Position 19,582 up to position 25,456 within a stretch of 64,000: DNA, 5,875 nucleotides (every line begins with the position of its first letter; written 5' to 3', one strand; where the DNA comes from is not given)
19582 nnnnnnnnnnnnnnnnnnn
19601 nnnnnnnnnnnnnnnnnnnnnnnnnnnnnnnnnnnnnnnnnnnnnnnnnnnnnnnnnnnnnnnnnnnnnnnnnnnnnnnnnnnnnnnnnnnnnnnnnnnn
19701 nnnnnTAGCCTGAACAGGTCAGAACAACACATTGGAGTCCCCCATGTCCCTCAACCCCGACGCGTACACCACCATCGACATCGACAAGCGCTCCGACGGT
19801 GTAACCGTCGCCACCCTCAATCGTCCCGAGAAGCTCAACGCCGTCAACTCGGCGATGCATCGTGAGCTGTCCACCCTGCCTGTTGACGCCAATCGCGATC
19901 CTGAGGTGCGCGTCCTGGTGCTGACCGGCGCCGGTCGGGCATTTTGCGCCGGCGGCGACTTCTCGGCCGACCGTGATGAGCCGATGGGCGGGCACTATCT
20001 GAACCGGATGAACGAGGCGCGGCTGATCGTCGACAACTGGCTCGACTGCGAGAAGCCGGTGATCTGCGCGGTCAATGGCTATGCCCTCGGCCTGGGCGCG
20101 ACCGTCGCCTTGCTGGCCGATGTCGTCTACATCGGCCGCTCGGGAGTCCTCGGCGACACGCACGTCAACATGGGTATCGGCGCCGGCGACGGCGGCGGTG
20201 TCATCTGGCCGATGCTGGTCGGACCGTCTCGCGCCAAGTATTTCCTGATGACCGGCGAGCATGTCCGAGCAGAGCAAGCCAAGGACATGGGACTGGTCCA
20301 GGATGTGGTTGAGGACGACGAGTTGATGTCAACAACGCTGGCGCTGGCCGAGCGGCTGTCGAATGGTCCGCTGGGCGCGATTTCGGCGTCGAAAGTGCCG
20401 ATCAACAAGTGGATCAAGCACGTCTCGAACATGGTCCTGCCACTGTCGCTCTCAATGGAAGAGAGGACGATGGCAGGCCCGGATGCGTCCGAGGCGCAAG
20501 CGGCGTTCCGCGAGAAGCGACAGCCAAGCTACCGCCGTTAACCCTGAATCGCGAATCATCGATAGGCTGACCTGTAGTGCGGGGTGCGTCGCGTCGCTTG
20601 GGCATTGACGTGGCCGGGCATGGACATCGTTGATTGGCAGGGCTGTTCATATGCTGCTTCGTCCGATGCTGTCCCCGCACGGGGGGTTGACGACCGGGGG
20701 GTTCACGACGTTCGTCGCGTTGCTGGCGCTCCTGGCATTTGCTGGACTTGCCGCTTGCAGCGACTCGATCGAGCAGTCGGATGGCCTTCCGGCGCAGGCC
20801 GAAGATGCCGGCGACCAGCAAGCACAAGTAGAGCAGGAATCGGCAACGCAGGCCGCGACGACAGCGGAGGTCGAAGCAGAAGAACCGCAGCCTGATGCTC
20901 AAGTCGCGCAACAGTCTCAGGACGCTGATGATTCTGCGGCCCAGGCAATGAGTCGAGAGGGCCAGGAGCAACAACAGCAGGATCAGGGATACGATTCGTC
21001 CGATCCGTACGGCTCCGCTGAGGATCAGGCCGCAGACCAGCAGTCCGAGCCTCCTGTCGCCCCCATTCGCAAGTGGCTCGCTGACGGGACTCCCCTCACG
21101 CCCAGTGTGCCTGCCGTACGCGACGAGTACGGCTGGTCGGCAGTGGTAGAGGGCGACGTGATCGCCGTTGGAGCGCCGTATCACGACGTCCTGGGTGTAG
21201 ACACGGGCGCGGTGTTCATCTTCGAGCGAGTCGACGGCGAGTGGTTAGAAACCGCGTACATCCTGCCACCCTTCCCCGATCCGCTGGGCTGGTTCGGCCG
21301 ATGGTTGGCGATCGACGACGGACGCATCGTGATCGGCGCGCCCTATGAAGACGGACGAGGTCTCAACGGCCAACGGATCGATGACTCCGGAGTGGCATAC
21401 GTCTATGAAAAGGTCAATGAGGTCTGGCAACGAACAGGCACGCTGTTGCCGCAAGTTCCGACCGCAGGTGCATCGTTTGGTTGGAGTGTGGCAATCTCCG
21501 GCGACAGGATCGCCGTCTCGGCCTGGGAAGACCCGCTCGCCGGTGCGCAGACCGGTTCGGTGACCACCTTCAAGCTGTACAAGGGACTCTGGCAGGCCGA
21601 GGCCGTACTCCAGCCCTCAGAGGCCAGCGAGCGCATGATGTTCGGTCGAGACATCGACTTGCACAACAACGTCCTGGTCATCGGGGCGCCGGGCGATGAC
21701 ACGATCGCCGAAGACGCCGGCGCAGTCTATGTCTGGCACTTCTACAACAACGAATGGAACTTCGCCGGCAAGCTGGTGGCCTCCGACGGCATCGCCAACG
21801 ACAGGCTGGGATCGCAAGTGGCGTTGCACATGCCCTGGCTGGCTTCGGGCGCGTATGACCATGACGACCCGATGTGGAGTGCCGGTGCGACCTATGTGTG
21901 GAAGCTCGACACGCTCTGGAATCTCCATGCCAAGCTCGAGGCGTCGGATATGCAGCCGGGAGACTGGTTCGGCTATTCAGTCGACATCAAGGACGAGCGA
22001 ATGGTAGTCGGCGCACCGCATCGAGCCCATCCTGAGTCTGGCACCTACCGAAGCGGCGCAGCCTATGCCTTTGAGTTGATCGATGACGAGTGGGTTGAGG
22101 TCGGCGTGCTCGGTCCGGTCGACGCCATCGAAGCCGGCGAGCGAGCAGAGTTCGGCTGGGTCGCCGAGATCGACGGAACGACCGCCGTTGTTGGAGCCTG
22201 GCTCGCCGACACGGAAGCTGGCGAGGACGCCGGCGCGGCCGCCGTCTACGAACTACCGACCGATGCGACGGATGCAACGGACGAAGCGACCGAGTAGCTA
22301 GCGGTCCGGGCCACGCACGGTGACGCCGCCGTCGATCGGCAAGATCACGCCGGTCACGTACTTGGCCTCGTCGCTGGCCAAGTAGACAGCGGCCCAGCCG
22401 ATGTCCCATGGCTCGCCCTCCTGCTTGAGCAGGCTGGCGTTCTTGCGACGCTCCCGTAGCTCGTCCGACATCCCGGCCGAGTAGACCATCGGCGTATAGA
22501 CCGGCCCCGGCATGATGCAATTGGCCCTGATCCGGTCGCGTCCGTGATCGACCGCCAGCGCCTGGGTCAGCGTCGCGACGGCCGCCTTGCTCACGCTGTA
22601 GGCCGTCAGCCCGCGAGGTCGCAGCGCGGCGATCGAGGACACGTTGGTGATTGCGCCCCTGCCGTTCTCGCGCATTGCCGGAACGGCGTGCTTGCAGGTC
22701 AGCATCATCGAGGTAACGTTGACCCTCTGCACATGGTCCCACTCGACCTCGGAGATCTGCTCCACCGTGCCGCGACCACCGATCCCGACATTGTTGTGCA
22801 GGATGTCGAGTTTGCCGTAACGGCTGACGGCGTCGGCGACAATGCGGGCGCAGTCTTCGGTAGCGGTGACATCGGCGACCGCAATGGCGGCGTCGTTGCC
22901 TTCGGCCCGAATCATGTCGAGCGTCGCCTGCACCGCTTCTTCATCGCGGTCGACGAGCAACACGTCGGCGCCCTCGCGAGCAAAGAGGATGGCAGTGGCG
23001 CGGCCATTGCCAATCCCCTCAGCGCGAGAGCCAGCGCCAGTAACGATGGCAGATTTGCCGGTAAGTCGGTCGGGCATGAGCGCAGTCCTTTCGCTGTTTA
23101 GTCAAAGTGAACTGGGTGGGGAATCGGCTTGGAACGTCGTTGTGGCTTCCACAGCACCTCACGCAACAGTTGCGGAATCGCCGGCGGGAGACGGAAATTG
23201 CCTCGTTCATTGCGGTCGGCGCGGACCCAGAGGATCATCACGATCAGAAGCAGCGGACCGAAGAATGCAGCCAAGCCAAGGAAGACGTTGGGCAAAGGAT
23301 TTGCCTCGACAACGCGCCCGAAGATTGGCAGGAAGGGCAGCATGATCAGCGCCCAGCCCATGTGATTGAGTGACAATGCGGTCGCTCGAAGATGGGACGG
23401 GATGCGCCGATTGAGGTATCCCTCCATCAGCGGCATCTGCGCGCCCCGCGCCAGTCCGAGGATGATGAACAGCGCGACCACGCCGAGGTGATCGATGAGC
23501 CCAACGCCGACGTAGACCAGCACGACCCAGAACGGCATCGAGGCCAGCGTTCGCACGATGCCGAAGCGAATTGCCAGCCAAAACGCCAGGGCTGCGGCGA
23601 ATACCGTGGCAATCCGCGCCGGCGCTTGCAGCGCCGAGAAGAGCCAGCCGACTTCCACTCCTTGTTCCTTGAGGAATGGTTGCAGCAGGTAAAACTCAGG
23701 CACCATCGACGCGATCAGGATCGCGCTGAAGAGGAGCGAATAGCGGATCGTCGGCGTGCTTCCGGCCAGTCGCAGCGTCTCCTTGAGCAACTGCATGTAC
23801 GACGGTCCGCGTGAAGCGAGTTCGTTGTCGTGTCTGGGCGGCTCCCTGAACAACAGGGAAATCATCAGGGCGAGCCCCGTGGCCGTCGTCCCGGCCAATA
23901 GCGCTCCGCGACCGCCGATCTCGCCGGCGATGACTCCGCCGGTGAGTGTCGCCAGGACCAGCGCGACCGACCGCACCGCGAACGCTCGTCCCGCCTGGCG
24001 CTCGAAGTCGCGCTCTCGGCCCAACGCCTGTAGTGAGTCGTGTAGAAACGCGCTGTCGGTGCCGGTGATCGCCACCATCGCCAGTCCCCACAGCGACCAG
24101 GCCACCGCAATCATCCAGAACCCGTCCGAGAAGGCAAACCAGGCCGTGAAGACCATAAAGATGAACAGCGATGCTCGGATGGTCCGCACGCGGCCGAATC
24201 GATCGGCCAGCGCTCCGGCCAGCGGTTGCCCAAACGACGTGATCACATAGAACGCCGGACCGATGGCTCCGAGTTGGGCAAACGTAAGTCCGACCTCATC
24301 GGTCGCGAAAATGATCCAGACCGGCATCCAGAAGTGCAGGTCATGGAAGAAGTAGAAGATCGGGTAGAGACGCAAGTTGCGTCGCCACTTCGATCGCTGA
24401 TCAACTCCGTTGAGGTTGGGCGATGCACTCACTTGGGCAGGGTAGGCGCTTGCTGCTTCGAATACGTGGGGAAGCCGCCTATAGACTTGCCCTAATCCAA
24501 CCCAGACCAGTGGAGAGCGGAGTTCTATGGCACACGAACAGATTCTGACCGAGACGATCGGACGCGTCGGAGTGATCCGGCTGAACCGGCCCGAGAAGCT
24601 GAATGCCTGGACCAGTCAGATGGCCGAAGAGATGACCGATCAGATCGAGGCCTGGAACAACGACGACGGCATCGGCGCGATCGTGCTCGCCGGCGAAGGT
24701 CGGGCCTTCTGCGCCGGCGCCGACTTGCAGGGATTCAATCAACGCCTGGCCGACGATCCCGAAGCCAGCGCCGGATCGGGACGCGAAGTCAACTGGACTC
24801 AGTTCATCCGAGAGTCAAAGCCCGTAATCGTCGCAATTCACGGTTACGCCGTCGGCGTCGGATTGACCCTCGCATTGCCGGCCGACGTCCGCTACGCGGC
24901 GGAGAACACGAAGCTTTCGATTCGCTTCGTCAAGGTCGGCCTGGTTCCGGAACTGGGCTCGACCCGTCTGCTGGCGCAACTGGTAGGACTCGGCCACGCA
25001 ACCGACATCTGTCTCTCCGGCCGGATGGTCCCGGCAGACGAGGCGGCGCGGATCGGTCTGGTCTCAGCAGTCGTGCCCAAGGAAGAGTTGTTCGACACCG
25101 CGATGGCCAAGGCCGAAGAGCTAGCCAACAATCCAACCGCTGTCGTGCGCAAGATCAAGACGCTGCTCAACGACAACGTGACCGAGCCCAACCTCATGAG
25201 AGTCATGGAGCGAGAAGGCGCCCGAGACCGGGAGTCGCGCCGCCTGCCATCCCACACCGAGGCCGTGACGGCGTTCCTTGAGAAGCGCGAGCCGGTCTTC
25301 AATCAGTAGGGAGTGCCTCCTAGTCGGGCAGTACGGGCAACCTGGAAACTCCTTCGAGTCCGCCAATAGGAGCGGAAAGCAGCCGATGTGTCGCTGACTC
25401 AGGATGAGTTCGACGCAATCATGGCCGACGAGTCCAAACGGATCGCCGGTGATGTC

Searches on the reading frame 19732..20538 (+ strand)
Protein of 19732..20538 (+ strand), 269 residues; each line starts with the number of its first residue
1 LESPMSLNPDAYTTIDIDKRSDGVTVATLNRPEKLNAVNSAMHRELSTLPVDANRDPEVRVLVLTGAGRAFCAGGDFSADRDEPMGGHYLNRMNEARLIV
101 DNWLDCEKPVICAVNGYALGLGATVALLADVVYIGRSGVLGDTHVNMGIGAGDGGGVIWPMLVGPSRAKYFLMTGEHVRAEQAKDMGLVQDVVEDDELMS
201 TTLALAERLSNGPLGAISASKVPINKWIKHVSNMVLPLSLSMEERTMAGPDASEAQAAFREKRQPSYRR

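Call 30: search_protein_families(library=pfam, proteins=[window:19732-20538:+], max_evalue=0.00001)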
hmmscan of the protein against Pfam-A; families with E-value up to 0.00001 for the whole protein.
window:19732-20538:+ (269 aa): 2 families
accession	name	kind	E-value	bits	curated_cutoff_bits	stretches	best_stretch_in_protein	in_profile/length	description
PF00378.25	ECH_1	-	1.5e-48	165.8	27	1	20-268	2-249/251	Enoyl-CoA hydratase/isomerase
PF16113.10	ECH_2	-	5.4e-25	89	27.2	1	25-210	2-189/335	Enoyl-CoA hydratase/isomerase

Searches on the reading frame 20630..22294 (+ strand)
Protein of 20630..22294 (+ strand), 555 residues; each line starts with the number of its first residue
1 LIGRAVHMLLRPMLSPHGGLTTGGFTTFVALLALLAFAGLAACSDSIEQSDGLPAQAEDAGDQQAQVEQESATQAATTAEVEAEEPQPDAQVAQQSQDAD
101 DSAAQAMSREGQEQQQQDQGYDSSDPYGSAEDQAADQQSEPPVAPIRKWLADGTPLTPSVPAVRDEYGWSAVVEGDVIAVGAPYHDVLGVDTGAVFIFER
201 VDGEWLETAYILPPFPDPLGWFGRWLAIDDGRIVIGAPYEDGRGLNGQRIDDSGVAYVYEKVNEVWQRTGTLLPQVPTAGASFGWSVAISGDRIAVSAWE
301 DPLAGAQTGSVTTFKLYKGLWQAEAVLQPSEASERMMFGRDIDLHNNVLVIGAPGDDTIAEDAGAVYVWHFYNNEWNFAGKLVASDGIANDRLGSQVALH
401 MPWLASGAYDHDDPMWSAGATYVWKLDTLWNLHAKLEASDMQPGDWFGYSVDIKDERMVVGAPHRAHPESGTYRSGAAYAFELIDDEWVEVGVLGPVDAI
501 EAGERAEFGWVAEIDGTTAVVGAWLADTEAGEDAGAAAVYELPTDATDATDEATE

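Call 30: search_protein_families(library=pfam, proteins=[window:20630-22294:+], max_evalue=0.00001)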
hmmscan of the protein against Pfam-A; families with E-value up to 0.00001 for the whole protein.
window:20630-22294:+ (555 aa): 1 family
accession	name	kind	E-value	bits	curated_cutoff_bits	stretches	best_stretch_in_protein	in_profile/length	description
PF14312.12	FG-GAP_2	-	3.7e-65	216.3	23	5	430-481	1-49/49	FG-GAP repeat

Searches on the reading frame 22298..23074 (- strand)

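Call 30: search_protein_families(library=pfam, proteins=[window:22298-23074:-], max_evalue=0.00001)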
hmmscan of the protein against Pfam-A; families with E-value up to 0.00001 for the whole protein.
window:22298-23074:- (258 aa): 2 families
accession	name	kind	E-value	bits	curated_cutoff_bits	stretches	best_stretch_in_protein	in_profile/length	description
PF13561.12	adh_short_C2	-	8.8e-61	205.9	27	1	24-252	9-236/236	Enoyl-(Acyl carrier protein) reductase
PF00106.31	adh_short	-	2.9e-49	167.6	26.6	1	7-198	1-188/195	short chain dehydrogenase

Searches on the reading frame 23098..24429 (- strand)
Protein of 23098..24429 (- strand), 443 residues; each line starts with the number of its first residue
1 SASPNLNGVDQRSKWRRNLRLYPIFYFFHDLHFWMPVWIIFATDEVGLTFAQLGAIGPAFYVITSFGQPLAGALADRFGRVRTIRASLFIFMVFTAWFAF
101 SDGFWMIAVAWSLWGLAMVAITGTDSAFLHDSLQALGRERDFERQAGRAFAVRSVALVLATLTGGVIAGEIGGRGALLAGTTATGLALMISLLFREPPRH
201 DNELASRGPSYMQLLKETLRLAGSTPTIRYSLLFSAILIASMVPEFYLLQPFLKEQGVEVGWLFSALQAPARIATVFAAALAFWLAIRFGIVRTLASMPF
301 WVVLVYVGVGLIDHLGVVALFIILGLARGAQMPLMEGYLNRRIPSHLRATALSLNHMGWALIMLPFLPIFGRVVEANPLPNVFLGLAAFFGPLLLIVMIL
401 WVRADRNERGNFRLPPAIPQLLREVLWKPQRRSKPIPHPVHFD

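Call 30: search_protein_families(library=pfam, proteins=[window:23098-24429:-], max_evalue=0.00001)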
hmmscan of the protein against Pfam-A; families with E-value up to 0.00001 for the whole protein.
window:23098-24429:- (443 aa): 2 families
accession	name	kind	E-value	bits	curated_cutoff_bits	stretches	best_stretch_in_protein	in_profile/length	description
PF07690.21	MFS_1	-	2.7e-24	86.2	33.4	2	26-271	5-248/347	Major Facilitator Superfamily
PF00083.30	Sugar_tr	-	8.9e-06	25.3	22.3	1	52-128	47-126/452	Sugar (and other) transporter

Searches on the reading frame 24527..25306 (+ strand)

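Call 30: search_protein_families(library=pfam, proteins=[window:24527-25306:+], max_evalue=0.00001)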
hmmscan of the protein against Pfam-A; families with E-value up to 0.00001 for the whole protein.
window:24527-25306:+ (260 aa): 2 families
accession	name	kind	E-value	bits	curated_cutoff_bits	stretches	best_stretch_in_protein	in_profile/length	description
PF00378.25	ECH_1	-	6e-57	193.3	27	1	13-260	5-250/251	Enoyl-CoA hydratase/isomerase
PF16113.10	ECH_2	-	2.7e-34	119.6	27.2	1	14-217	1-202/335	Enoyl-CoA hydratase/isomerase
